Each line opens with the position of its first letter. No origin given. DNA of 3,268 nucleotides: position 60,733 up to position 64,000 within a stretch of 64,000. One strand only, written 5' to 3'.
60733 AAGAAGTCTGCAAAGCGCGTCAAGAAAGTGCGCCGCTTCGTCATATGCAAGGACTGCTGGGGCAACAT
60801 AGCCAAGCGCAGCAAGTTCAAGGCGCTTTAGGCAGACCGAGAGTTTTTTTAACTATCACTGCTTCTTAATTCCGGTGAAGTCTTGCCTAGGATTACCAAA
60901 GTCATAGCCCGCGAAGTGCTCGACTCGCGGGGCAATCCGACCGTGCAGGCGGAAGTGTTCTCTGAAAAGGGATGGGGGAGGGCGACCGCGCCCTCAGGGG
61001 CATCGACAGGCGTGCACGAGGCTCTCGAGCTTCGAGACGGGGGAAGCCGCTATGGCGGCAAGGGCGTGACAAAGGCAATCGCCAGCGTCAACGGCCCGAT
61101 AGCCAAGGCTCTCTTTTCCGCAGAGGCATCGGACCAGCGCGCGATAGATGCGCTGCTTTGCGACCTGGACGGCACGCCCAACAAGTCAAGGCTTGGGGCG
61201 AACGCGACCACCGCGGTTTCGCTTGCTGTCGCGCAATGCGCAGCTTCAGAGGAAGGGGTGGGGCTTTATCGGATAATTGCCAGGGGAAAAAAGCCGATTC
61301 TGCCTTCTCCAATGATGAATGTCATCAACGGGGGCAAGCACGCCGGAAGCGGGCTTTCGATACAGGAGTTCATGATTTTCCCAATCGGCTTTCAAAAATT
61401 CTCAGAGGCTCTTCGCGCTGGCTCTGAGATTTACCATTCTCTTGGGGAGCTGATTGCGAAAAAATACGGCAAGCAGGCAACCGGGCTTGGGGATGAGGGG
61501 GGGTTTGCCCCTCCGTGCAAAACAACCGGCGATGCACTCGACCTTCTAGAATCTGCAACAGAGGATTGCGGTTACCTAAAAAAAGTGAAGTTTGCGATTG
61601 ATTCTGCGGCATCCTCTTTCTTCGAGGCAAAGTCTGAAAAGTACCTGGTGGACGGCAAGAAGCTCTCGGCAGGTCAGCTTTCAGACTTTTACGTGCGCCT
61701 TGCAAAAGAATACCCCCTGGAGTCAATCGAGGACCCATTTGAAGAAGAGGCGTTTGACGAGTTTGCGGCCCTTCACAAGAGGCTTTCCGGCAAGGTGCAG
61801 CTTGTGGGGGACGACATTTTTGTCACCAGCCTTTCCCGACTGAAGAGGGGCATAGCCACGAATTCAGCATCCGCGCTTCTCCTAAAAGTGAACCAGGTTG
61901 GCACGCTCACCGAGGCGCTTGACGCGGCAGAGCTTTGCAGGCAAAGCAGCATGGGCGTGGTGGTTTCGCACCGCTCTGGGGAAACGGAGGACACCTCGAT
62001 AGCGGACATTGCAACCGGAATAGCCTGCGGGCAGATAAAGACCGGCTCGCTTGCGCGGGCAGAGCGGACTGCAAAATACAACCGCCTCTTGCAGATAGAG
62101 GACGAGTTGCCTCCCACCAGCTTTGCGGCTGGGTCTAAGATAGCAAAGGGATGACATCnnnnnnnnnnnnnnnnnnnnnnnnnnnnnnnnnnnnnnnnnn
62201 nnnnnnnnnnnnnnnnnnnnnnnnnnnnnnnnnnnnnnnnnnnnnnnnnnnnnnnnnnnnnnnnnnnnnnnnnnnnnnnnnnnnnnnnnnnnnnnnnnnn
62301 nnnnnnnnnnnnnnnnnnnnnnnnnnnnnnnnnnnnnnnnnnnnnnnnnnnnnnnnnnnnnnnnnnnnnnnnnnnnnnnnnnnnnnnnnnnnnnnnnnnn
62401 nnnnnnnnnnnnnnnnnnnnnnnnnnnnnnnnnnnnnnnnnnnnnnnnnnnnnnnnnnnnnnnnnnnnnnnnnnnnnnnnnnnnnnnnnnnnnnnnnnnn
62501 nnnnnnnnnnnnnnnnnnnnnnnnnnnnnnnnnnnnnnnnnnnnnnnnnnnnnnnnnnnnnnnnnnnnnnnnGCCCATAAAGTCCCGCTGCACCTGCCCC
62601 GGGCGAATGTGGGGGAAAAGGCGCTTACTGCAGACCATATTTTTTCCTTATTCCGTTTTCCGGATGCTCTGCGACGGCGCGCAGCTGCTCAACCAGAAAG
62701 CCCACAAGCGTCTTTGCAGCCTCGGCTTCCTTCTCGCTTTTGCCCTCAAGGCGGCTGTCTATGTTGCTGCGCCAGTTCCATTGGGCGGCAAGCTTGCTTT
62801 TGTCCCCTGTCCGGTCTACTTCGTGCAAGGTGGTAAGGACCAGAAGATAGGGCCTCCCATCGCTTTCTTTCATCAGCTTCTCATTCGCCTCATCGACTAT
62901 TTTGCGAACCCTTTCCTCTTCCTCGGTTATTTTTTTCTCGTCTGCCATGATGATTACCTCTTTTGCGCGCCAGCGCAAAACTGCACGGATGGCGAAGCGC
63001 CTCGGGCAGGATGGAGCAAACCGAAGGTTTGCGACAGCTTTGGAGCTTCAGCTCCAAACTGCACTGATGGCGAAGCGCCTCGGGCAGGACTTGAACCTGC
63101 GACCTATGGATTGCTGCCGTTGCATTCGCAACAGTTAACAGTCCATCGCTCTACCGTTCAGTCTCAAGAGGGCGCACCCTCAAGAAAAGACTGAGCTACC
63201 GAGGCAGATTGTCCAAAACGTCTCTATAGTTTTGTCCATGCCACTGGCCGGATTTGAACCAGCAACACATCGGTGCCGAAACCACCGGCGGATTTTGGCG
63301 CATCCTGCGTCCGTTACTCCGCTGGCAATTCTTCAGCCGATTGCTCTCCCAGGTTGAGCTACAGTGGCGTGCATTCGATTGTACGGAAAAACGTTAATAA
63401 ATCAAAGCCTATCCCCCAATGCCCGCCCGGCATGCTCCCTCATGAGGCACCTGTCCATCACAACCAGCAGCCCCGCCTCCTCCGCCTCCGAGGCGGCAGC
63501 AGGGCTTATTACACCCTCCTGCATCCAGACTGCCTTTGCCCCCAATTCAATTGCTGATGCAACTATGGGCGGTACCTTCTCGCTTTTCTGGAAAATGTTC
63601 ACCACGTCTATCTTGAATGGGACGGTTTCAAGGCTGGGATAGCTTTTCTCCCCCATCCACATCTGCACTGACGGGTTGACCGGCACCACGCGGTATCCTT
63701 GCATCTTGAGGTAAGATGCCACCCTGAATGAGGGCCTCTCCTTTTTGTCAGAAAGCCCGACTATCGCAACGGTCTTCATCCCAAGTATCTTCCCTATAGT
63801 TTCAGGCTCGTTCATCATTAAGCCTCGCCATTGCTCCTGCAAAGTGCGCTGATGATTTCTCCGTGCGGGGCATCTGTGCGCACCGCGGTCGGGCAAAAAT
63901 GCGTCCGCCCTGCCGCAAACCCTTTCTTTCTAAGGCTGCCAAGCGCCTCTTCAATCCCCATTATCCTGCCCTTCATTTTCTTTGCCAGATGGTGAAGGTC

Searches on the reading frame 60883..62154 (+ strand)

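Call 87: search_protein_families(library=pfam, proteins=[window:60883-62154:+], max_evalue=0.0001)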
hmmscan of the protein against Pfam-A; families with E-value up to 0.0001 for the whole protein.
window:60883-62154:+ (423 aa): 3 families
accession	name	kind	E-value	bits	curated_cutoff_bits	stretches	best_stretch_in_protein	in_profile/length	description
PF00113.28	Enolase_C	-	5.3e-109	364.5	21.5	1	139-421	3-293/296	Enolase, C-terminal TIM barrel domain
PF03952.21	Enolase_N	-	5.7e-51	172.5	35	1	4-132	1-131/131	Enolase, N-terminal domain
PF13378.12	MR_MLE_C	-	2.9e-07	30.9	29.4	1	272-363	66-154/219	Enolase C-terminal domain-like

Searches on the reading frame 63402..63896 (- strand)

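Call 87: search_protein_families(library=pfam, proteins=[window:63402-63896:-], max_evalue=0.0001)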
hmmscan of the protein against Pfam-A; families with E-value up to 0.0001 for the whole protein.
window:63402-63896:- (164 aa): 1 family
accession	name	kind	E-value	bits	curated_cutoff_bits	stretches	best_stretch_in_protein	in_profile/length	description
PF13380.12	CoA_binding_2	-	8.1e-40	136.3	22.8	1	41-155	1-115/116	CoA binding domain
